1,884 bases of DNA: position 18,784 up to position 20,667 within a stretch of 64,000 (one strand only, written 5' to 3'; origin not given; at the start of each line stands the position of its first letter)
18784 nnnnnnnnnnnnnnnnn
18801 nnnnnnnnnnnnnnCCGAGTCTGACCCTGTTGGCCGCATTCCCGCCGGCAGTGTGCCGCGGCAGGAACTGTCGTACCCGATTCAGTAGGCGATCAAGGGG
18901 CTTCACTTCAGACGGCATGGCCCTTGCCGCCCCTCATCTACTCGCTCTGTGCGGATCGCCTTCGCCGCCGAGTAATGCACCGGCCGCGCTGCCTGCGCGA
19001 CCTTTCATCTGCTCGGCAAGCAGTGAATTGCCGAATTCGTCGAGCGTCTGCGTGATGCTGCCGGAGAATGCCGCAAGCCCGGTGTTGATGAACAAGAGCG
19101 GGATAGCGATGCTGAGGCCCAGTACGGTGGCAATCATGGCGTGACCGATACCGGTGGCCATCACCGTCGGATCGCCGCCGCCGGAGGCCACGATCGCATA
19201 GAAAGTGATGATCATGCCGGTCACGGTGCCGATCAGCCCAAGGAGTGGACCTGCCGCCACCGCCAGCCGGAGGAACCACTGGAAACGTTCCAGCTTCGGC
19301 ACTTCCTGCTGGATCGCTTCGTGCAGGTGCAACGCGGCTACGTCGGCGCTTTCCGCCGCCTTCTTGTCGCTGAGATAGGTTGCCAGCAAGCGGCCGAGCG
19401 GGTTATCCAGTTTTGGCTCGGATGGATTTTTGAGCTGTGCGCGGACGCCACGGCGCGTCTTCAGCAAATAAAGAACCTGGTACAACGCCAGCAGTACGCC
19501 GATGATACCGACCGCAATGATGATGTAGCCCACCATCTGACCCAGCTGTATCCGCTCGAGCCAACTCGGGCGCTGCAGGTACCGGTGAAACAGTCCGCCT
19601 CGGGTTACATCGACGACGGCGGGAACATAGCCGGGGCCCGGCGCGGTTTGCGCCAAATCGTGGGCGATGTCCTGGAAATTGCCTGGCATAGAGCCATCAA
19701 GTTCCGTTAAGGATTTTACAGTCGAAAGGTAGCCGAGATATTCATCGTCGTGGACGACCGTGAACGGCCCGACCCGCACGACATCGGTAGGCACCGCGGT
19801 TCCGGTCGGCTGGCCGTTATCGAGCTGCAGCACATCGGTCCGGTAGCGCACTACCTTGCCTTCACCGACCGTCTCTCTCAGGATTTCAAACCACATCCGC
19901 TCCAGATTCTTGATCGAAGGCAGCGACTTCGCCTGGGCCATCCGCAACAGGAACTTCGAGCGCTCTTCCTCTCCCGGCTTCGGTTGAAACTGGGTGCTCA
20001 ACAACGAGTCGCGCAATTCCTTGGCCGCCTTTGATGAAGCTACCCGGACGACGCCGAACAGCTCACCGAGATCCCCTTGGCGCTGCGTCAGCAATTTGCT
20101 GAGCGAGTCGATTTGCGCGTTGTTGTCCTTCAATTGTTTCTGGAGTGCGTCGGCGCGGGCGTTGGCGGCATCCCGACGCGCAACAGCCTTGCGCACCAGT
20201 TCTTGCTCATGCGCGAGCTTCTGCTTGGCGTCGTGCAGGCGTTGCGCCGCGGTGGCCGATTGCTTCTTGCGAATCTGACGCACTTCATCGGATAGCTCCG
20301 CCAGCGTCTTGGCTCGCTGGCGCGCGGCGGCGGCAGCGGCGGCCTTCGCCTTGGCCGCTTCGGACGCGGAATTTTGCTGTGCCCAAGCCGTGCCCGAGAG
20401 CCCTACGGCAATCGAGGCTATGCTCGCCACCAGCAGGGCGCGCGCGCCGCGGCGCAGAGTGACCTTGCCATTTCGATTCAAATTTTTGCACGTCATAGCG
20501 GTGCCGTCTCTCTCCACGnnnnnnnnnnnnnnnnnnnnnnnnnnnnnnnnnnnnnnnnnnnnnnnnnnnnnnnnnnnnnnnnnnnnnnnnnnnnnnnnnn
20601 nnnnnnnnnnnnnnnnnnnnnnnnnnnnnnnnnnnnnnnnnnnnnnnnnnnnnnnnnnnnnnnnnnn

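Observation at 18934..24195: TonB2-type motor operon with two TtpC-like proteins and two ExbD but no TonB and no TPR gene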

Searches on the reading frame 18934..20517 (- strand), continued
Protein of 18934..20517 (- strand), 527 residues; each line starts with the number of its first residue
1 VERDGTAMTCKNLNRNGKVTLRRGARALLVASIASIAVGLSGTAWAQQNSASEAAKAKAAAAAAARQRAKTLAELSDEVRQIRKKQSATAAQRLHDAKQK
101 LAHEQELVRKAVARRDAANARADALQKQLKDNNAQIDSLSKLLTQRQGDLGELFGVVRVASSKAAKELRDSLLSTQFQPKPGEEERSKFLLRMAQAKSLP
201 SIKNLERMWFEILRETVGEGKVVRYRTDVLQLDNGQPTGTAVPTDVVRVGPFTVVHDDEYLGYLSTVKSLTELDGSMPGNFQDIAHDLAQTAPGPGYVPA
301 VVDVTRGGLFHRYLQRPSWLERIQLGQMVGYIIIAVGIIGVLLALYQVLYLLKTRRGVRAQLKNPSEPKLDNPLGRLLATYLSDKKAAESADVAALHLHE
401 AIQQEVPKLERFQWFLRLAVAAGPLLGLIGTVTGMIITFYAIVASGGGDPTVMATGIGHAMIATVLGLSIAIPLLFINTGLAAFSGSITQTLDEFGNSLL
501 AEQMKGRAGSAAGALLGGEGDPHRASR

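Call 49: list_cluster_members(proteins=[P0001, P0003, P0152, P0125, P0130, P0133, P0143, P0148, P0124, P0135])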
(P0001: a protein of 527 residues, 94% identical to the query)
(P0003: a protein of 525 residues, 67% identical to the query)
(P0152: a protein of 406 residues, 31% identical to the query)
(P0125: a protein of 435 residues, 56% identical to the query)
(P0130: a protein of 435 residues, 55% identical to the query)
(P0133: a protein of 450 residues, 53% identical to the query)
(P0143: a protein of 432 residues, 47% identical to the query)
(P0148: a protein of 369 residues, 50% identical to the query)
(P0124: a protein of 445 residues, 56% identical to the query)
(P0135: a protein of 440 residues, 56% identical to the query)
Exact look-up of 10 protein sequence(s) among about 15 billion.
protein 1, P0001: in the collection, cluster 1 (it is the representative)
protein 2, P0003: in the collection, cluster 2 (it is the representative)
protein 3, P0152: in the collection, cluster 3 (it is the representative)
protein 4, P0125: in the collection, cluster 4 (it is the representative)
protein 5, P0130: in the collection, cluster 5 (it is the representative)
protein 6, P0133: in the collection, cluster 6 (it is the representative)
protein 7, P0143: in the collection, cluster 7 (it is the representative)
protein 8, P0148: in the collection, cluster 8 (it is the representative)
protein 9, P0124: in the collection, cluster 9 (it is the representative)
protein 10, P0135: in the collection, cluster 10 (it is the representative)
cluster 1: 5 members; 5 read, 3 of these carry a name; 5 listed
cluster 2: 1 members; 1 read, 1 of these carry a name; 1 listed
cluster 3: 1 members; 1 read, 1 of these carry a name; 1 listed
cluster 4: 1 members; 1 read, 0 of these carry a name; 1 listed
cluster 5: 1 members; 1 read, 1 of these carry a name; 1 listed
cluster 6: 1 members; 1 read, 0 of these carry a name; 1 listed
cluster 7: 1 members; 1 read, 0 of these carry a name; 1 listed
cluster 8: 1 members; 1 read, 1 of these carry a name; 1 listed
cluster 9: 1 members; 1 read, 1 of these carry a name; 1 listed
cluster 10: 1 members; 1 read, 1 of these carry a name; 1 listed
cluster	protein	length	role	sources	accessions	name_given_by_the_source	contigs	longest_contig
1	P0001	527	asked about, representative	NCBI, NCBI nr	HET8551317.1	MAG TPA: MotA/TolQ/ExbB proton channel family protein [Gammaproteobacteria bacterium] | MotA/TolQ/ExbB proton channel family protein [Gammaproteobacteria bacterium]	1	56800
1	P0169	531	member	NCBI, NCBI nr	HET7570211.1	MAG TPA: MotA/TolQ/ExbB proton channel family protein [Gammaproteobacteria bacterium] | MotA/TolQ/ExbB proton channel family protein [Gammaproteobacteria bacterium]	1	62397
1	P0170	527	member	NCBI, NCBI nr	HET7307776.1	MAG TPA: MotA/TolQ/ExbB proton channel family protein [Gammaproteobacteria bacterium] | MotA/TolQ/ExbB proton channel family protein [Gammaproteobacteria bacterium]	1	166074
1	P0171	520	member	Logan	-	-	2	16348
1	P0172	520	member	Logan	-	-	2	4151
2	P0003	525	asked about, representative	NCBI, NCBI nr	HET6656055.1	MAG TPA: MotA/TolQ/ExbB proton channel family protein [Gammaproteobacteria bacterium] | MotA/TolQ/ExbB proton channel family protein [Gammaproteobacteria bacterium]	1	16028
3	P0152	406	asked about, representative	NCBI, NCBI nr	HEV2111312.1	MAG TPA: tetratricopeptide repeat protein [Gammaproteobacteria bacterium] | tetratricopeptide repeat protein [Gammaproteobacteria bacterium]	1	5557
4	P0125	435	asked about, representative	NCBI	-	-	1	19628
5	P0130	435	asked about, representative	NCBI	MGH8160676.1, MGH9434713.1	MAG: tetratricopeptide repeat protein [Gammaproteobacteria bacterium]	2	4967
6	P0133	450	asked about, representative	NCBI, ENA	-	-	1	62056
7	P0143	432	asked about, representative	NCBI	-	-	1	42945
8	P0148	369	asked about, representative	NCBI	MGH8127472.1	MAG: tetratricopeptide repeat protein [Gammaproteobacteria bacterium]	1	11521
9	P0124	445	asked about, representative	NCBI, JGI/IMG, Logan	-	tetratricopeptide (TPR) repeat protein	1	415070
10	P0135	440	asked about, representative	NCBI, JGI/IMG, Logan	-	tetratricopeptide (TPR) repeat protein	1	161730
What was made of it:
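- Three further NCBI MAG proteins and two Logan proteins are at least 90% identical to C2 (call 49).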

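Call 51: find_homologous_proteins(query=L005:11546-12214:+)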
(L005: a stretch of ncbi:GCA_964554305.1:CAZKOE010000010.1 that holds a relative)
Query L005:11546-12214:+ (222 aa): 242 proteins with E <= 0.001 among 2761 candidates; the best 120 are listed.
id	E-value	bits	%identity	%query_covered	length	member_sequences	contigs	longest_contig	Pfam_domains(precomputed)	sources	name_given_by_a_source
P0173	1.4e-91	324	93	73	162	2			PF03544.20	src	-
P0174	4.5e-80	287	60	95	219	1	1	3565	PF03544.20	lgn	-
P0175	2.3e-74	268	57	95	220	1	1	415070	PF03544.20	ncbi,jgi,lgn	jgi:protein TonB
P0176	3.4e-74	267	57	96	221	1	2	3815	PF03544.20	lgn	-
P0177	4.7e-72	260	55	99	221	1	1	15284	PF03544.20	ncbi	ncbi:MAG: energy transducer TonB [Gammaproteobacteria bacterium]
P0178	1.3e-69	252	54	95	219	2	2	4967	PF03544.20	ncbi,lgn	ncbi:MAG: energy transducer TonB [Gammaproteobacteria bacterium]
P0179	4.7e-68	247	53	99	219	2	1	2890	PF03544.20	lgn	-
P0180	7.2e-68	247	54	95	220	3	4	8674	PF03544.20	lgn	-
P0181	2.4e-67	245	54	96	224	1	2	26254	PF03544.20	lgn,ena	-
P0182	4.2e-67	244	54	95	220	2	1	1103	PF03544.20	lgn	-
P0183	1.0e-66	243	52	100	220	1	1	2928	PF03544.20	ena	-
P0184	1.1e-66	243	53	96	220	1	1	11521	PF03544.20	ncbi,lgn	ncbi:MAG: energy transducer TonB [Gammaproteobacteria bacterium]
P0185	4.7e-66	241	54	96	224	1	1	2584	PF03544.20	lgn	-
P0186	1.9e-65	239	48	100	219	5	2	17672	PF03544.20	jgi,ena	-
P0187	5.4e-65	237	51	96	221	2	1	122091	PF03544.20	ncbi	-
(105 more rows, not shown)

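Call 52: find_encoding_contigs(protein=P0124, flank=10000, max_places=1)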
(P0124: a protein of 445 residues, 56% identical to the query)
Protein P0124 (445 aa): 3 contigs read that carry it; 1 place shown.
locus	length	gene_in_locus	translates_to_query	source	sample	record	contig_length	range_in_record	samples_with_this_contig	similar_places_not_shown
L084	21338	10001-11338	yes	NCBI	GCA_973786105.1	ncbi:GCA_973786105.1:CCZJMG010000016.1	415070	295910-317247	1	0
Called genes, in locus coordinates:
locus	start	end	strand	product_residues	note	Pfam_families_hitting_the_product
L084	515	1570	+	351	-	PF00296:Bac_luciferase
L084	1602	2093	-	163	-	PF00165:HTH_AraC (weak), PF12833:HTH_18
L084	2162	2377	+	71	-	-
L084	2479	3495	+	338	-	PF13593:SBF_like, PF01758:SBF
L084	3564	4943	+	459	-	PF00324:AA_permease, PF13520:AA_permease_2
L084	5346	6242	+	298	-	PF11932:DUF3450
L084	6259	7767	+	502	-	PF01618:MotA_ExbB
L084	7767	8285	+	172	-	PF01618:MotA_ExbB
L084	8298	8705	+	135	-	PF02472:ExbD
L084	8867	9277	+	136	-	PF02472:ExbD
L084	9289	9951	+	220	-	PF03544:TonB_C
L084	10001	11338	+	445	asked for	PF14559:TPR_19 (faint), PF23914:TPR_CcmH_CycH (faint), PF13432:TPR_16 (faint), PF00515:TPR_1 (faint), PF07719:TPR_2 (faint), PF13176:TPR_7 (faint), PF13181:TPR_8 (faint), PF13424:TPR_12 (weak), +2 more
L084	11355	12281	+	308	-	PF02899:Phage_int_SAM_1, PF13495:Phage_int_SAM_4 (faint), PF00589:Phage_integrase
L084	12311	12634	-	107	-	PF12797:Fer4_2 (faint), PF13237:Fer4_10 (faint), PF14697:Fer4_21 (faint), PF12838:Fer4_7 (weak), PF13187:Fer4_9 (weak), PF00037:Fer4, PF12837:Fer4_6 (weak), PF11953:DUF3470, +2 more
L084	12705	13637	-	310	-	PF00348:polyprenyl_synt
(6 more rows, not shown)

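Call 53: find_encoding_contigs(protein=P0133, flank=10000, max_places=1)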
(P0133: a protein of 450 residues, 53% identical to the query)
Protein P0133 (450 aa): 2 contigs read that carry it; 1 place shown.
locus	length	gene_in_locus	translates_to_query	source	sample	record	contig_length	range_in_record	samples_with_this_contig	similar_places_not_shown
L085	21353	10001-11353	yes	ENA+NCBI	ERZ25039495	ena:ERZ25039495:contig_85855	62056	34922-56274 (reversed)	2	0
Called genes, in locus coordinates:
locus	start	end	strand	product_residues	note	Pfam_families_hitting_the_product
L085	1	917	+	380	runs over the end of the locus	PF00990:GGDEF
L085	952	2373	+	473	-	PF00282:Pyridoxal_deC, PF01212:Beta_elim_lyase (weak)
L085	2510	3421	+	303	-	PF00246:Peptidase_M14 (faint), PF24827:AstE_AspA_cat (weak)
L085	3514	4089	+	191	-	PF13590:DUF4136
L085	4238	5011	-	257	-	-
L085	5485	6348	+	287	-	PF11932:DUF3450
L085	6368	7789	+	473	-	PF01618:MotA_ExbB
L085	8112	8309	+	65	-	PF01618:MotA_ExbB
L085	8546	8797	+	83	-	-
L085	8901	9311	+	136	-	PF02472:ExbD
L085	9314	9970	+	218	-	PF03544:TonB_C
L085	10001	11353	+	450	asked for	PF13428:TPR_14 (faint), PF00515:TPR_1 (faint), PF07719:TPR_2 (faint), PF13181:TPR_8 (faint), PF13176:TPR_7 (faint), PF13432:TPR_16 (faint), PF14559:TPR_19 (faint), PF13424:TPR_12 (weak)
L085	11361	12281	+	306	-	PF02899:Phage_int_SAM_1, PF13495:Phage_int_SAM_4 (faint), PF00589:Phage_integrase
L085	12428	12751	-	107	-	PF12797:Fer4_2 (faint), PF13237:Fer4_10 (faint), PF13183:Fer4_8 (faint), PF12838:Fer4_7 (weak), PF13484:Fer4_16 (faint), PF00037:Fer4, PF12837:Fer4_6 (weak), PF11953:DUF3470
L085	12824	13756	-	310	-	PF00348:polyprenyl_synt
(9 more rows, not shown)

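Call 80: search_protein_families(library=pfam, proteins=[L004:2-487:+], max_evalue=0.00001)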
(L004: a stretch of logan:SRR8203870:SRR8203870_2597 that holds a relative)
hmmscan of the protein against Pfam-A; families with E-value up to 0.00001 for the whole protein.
L004:2-487:+ (161 aa): 3 families
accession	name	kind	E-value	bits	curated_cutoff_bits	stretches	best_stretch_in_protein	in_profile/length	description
PF13361.12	UvrD_C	-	3.1e-25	89.8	25.6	1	1-59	291-349/350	UvrD-like helicase C-terminal domain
PF13538.12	UvrD_C_2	-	6.9e-10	39.1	27.4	1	1-56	6-52/52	UvrD-like helicase C-terminal domain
PF21196.3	PcrA_UvrD_tudor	-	2.1e-07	31.1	23.9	1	114-156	2-44/48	PcrA/UvrD tudor domain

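Call 85: find_related_loci(query=window:18934-20517:-, collection=metagenome_contigs, flank=9000)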
Query window:18934-20517:- (527 aa) in metagenome_contigs; peptide patterns used: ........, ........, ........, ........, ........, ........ (x = any residue, [..] = any of these).
122 stretches matched a pattern, but none encodes a relative of the query by tblastn (E <= 1e-3).
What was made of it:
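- Tried and rejected: A metagenome scan with the single C2 protein found nothing (call 85).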

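Call 87: find_related_loci(query=A9, collection=metagenome_contigs, flank=9000)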
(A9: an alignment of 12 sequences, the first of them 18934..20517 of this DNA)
Query A9 (527 aa) in metagenome_contigs; peptide patterns used: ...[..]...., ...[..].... (x = any residue, [..] = any of these).
600 stretches matched a pattern (row limit reached: there are more); 548 encode a relative of the query (tblastn E <= 1e-3); the best 80 are kept; 80 distinct loci.
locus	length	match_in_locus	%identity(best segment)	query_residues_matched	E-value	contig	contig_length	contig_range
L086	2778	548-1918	50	25-509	6e-147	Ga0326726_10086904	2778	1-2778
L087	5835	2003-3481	49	25-512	7e-137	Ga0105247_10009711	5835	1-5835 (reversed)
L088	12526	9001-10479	49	25-512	3e-136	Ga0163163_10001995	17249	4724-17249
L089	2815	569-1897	52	72-508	5e-142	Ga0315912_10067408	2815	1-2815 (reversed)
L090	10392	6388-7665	52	69-501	5e-134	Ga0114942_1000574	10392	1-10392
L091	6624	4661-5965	51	69-507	4e-134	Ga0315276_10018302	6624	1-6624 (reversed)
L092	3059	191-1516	51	71-508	1e-139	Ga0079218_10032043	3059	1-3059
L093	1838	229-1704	49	25-512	3e-144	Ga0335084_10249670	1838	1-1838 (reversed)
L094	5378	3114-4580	49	25-507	3e-134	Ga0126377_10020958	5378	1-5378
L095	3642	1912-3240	52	72-508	2e-136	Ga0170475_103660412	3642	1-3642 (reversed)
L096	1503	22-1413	50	56-516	4e-143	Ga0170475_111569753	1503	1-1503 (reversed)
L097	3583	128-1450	52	90-513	2e-135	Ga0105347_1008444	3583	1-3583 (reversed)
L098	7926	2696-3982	51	69-504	2e-131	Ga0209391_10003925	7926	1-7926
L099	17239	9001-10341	52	71-514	1e-130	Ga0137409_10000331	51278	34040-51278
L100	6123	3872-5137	51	79-504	7e-130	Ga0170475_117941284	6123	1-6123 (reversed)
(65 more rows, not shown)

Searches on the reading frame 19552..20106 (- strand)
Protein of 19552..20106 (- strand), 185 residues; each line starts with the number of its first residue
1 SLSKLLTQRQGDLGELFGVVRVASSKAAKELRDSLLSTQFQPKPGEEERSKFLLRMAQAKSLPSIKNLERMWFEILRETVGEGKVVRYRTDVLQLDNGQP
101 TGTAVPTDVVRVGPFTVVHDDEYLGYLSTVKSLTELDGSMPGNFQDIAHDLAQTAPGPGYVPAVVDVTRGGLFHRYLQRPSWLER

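Call 79: predict_structure(alignment_id=A8)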
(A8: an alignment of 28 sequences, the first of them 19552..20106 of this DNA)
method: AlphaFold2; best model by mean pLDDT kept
length: 185 residues; sequences in the alignment: 28
mean_pLDDT: 73.6   pTM: 0.66
mean pLDDT of the five models: 73.6, 71.2, 70.9, 66.6, 64.7
residues with pLDDT >= 90: 17; 70-90: 117; 50-70: 30; < 50: 21
segments of 3 or more residues with pLDDT < 50: 1-3, 170-185
pLDDT, mean of each block of 10 residues (from residue 1): 49 70 84 84 87 90 84 85 82 74 88 80 76 67 77 77 58 31 38
secondary structure, 60 per line:
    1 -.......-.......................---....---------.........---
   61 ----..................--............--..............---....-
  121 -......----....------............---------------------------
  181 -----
elements in order: H2-8 H10-32 H36-39 H49-57 H65-82 E85-96 E99-112 E116-119 E122-127 E132-135 H142-153
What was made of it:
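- Tried and rejected: AF2 of the globular part (residues 138-322, 28 sequences) reached pLDDT 73.6 (call 79).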

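Call 84: fold_search(model_id=the predicted structure, library=pdb)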
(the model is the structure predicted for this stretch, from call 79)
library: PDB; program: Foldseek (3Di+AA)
matches with E <= 10: 291; with E <= 0.001: 0
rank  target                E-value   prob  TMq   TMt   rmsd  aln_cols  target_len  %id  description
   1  6new                  8.5e-01  0.03  0.12  0.07  19.5       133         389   14  Apo structure of the activated truncation of Vav1 (released 2019-12-25)
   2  9fee_B                9.1e-01  0.04  0.12  0.09  16.1       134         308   12  Cryo-EM structure of Trypanosoma cruzi glycosomal malate dehydrogenase (released 2024-05-29)
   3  6fhm_B                9.6e-01  0.08  0.16  0.16  21.1        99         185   13  Crystal structure of the F47E mutant of the lipoprotein localization factor, LolA (released 2018-07-25)
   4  5mnt_B                1.0e+00  0.03  0.15  0.07  28.5       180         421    8  Bacteriophage Qbeta maturation protein (released 2017-01-11)
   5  4xbi_B                1.1e+00  0.06  0.15  0.09  13.9       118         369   10  Structure Of A Malarial Protein Involved in Proteostasis (released 2015-07-29)
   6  9fee_A                1.1e+00  0.03  0.13  0.09  16.7       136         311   13  Cryo-EM structure of Trypanosoma cruzi glycosomal malate dehydrogenase (released 2024-05-29)
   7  8tdi_K                1.5e+00  0.01  0.10  0.06  14.2       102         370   14  Structure of P2B11 Glucuronide-3-dehydrogenase (released 2024-06-12)
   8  9ngu_Ai               1.7e+00  0.01  0.09  0.08  24.0       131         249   10  In situ cryo-EM structure of outer membrane cap (OMC) of the Legionella Dot/Icm T4SS machine (released 2025-09-17)
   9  8tdi_A                1.8e+00  0.02  0.09  0.05  14.8       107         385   13  Structure of P2B11 Glucuronide-3-dehydrogenase (released 2024-06-12)
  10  7u1e_A                2.0e+00  0.04  0.17  0.11  27.3       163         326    8  CryoEM structure of the pancreatic ATP-sensitive potassium channel bound to ATP with Kir6.2-CTD in the down conformati (released 2022-08-31)
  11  2afs_A                2.0e+00  0.03  0.12  0.08  13.0        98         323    7  Crystal structure of the genetic mutant R54W of human glutaminyl cyclase (released 2005-08-23)
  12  8tdi_J                2.0e+00  0.01  0.10  0.06  14.3       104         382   12  Structure of P2B11 Glucuronide-3-dehydrogenase (released 2024-06-12)
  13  3u7d_A                2.1e+00  0.04  0.13  0.08  12.0        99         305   13  Crystal structure of the KRIT1/CCM1 FERM domain in complex with the heart of glass (HEG1) cytoplasmic tail (released 2012-09-12)
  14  6zon_h                2.1e+00  0.03  0.10  0.19  17.1       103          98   12  SARS-CoV-2 Nsp1 bound to a human 43S preinitiation ribosome complex - state 1 (released 2020-07-29)
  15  6cp9_G                2.1e+00  0.03  0.13  0.21  16.2       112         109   13  Contact-dependent growth inhibition toxin - immunity protein complex from Klebsiella pneumoniae 342 (released 2019-03-13)
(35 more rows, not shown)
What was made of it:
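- Tried and rejected: Foldseek against the PDB then found nothing (best E=0.85, TM below 0.2; call 84).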
